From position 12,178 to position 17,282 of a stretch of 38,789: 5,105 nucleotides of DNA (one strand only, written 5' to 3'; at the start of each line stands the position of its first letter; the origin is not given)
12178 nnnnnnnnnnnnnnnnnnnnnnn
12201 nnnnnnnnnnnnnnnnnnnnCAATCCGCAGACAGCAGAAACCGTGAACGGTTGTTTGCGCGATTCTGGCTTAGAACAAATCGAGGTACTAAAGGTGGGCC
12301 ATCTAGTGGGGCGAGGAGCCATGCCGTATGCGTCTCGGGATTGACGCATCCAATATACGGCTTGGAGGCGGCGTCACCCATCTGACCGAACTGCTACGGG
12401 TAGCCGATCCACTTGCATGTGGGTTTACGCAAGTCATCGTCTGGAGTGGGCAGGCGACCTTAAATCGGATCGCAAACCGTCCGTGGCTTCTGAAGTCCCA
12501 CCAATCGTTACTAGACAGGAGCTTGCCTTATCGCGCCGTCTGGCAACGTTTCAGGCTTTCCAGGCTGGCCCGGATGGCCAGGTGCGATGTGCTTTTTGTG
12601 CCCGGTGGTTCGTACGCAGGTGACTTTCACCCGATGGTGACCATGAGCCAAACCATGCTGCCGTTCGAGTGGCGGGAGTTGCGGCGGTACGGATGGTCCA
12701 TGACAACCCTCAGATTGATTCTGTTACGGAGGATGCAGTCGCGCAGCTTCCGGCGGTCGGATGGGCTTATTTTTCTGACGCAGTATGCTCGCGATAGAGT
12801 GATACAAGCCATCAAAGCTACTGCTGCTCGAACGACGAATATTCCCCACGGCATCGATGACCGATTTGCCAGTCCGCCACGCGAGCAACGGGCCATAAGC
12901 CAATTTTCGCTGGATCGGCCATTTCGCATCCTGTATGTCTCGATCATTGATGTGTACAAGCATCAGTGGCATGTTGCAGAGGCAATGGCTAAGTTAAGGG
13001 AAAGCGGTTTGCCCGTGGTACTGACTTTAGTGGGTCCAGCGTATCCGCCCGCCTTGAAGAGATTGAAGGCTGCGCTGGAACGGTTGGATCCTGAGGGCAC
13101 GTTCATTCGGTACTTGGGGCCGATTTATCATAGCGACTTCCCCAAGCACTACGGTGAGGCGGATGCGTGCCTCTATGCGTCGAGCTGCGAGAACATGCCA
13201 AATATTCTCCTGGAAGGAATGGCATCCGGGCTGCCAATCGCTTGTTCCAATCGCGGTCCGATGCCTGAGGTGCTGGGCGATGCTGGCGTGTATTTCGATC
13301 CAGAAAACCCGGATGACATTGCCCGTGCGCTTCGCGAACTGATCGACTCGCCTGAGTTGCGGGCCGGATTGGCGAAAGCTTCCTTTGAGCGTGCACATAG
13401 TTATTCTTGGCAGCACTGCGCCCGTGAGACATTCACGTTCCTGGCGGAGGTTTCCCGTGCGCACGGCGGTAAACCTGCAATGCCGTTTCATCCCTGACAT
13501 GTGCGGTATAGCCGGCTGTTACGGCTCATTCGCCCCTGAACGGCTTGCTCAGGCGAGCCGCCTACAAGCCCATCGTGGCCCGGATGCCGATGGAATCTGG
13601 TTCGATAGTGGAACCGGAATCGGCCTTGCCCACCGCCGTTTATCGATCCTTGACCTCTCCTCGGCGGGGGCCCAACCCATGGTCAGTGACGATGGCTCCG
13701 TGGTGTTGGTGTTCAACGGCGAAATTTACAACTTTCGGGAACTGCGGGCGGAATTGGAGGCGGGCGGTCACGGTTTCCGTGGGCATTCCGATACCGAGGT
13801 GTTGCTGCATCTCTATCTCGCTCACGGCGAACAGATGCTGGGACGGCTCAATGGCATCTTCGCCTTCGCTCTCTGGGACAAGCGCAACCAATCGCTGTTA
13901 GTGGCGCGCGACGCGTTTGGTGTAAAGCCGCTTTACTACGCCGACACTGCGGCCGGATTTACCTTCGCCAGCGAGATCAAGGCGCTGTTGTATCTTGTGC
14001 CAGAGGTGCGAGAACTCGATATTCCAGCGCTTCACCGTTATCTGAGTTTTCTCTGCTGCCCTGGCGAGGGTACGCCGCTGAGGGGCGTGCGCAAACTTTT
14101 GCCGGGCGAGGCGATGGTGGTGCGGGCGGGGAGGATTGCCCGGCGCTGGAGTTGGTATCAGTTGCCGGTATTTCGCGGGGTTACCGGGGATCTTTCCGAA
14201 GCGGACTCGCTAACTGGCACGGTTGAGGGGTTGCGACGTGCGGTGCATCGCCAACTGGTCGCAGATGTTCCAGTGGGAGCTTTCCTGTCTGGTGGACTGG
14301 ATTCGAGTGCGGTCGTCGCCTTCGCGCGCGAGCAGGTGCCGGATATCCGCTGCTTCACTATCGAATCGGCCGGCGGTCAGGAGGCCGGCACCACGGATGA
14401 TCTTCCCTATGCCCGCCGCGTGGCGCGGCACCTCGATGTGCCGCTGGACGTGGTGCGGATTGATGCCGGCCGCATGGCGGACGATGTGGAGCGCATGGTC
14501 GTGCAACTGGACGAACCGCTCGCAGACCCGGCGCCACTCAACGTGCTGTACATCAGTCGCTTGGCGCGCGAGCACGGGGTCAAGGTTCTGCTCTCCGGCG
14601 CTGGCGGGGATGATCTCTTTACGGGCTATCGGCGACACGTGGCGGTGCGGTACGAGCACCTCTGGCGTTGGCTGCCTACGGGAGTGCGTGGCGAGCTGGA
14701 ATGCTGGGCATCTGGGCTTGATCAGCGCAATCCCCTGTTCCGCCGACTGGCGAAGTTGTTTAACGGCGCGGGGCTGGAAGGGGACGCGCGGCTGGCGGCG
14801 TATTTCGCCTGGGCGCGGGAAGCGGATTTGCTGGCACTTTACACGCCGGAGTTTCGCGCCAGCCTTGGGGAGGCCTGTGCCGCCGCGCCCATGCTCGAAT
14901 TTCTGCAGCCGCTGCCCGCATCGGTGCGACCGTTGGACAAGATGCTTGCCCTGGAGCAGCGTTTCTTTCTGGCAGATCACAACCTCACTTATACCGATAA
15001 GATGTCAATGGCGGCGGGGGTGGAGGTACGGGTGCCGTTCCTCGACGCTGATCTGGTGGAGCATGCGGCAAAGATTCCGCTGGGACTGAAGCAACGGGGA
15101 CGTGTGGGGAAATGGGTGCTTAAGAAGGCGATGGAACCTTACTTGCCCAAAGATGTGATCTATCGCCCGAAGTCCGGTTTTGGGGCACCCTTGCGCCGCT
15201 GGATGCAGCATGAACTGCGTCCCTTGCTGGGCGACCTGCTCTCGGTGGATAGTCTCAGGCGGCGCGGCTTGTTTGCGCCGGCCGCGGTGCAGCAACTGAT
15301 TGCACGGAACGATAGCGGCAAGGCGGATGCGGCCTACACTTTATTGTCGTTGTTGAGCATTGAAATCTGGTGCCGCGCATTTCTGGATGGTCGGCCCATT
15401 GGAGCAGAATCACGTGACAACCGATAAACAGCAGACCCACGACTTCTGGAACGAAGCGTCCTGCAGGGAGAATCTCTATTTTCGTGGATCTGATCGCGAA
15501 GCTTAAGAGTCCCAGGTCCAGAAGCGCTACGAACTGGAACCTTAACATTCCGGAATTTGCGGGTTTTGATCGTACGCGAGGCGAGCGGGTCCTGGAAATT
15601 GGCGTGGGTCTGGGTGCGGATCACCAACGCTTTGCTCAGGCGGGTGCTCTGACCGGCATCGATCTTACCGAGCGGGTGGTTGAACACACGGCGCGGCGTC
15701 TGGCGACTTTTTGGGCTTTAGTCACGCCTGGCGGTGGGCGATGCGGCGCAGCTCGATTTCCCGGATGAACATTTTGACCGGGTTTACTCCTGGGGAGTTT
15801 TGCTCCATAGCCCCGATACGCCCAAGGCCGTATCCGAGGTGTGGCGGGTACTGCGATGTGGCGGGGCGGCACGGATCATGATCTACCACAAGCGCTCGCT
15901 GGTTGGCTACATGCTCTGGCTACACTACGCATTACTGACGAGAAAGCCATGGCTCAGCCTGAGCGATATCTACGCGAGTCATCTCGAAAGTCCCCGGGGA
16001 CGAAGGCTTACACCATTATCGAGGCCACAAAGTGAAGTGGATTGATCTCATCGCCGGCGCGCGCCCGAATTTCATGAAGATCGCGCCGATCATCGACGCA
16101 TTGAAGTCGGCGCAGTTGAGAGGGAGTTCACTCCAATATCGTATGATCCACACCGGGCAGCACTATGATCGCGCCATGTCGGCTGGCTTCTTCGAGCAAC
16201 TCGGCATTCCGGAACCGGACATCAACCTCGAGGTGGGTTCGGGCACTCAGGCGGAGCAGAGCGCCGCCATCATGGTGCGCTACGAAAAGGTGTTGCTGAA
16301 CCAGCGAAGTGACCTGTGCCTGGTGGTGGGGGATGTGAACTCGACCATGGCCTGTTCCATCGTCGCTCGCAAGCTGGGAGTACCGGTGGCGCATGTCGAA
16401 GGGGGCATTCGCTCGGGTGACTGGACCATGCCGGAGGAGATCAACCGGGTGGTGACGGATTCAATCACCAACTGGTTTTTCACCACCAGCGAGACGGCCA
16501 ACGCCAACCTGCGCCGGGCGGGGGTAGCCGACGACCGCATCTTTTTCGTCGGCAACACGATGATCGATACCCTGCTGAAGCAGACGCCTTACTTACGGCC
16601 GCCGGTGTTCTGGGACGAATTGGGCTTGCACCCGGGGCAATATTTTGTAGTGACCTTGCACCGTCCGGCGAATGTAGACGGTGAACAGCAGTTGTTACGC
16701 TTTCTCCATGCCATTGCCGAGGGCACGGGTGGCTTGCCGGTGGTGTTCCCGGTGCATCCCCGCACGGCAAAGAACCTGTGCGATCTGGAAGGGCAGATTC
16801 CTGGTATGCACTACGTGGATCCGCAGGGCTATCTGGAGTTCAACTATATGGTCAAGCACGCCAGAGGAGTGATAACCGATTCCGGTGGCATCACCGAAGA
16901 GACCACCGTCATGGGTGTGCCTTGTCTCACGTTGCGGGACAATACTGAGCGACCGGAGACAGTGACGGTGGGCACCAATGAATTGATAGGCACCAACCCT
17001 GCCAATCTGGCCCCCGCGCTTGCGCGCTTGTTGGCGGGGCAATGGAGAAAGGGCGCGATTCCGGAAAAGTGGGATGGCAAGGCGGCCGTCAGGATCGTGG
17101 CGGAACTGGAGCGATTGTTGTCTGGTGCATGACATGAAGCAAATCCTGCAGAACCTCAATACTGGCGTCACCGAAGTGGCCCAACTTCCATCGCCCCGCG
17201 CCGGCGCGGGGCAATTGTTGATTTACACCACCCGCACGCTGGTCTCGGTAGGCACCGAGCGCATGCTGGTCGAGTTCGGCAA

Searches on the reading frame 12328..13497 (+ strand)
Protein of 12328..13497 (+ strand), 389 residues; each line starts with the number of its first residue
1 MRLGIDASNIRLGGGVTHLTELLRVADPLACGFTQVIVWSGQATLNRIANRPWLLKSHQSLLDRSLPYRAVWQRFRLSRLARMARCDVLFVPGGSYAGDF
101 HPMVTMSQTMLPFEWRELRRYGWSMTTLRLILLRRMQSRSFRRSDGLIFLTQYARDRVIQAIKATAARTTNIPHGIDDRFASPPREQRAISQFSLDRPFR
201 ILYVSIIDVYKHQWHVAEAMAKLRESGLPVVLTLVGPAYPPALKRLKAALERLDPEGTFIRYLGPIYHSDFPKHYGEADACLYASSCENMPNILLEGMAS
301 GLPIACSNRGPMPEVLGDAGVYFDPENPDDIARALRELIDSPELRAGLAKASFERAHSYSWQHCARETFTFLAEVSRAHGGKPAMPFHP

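Call 65: search_protein_families(library=pfam, proteins=[window:12328-13497:+], max_evalue=0.001)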
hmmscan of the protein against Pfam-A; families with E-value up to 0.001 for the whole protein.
window:12328-13497:+ (389 aa): 4 families
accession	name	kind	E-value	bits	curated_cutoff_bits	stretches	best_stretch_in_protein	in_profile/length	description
PF00534.26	Glycos_transf_1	-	3.6e-21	75.9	26.4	1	196-352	13-169/172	Glycosyl transferases group 1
PF13692.12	Glyco_trans_1_4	-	6.1e-20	72.4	27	1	200-340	3-141/142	Glycosyl transferases group 1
PF13439.12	Glyco_transf_4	-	1.3e-07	32.3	28.5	1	13-178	2-168/170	Glycosyltransferase Family 4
PF13524.12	Glyco_trans_1_2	-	3.2e-07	30.8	25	1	231-367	16-141/144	Glycosyl transferase-like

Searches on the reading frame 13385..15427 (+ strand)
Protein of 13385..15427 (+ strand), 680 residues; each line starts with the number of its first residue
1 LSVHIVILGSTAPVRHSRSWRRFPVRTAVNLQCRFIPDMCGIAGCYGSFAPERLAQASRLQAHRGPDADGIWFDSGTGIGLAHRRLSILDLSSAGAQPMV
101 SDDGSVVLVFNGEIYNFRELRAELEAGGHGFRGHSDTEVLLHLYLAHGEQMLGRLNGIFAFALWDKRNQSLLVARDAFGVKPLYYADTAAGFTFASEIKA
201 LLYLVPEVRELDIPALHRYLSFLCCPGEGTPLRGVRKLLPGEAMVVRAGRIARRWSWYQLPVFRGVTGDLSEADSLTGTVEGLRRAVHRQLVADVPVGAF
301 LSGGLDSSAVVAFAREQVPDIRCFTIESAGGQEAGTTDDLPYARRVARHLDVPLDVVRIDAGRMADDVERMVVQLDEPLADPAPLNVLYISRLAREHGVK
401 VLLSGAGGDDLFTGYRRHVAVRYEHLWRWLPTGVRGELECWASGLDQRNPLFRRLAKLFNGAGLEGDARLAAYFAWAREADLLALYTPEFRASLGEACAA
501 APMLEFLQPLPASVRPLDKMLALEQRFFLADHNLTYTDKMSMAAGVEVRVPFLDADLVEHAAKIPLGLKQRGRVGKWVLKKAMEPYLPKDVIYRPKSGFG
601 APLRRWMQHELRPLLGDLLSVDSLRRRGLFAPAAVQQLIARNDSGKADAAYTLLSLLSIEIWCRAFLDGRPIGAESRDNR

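Call 21: search_protein_families(library=pfam, proteins=[window:13385-15427:+], max_evalue=0.001)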
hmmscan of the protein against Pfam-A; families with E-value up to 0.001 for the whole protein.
window:13385-15427:+ (680 aa): 5 families
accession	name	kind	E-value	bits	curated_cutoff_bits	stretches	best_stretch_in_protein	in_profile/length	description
PF00733.27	Asn_synthase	-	1.8e-92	311.2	21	1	282-663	5-353/354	Asparagine synthase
PF13537.11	GATase_7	-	2.8e-48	163.4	25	1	83-202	1-122/123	Glutamine amidotransferase domain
PF13522.11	GATase_6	-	7.4e-45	152.6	27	1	66-197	1-130/130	Glutamine amidotransferase domain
PF12481.13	DUF3700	-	0.00015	21.8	27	1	149-196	123-170/228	Aluminium induced protein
PF03054.22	tRNA_Me_trans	-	0.00016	21.9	20.6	1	297-361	3-74/202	tRNA methyl transferase HUP domain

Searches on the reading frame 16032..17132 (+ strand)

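Call 65: search_protein_families(library=pfam, proteins=[window:16032-17132:+], max_evalue=0.001)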
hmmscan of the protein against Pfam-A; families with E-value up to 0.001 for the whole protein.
window:16032-17132:+ (366 aa): 1 family
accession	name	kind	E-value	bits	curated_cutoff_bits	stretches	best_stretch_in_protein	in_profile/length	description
PF02350.25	Epimerase_2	-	5.3e-96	321.9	30.6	1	32-359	7-346/347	UDP-N-acetylglucosamine 2-epimerase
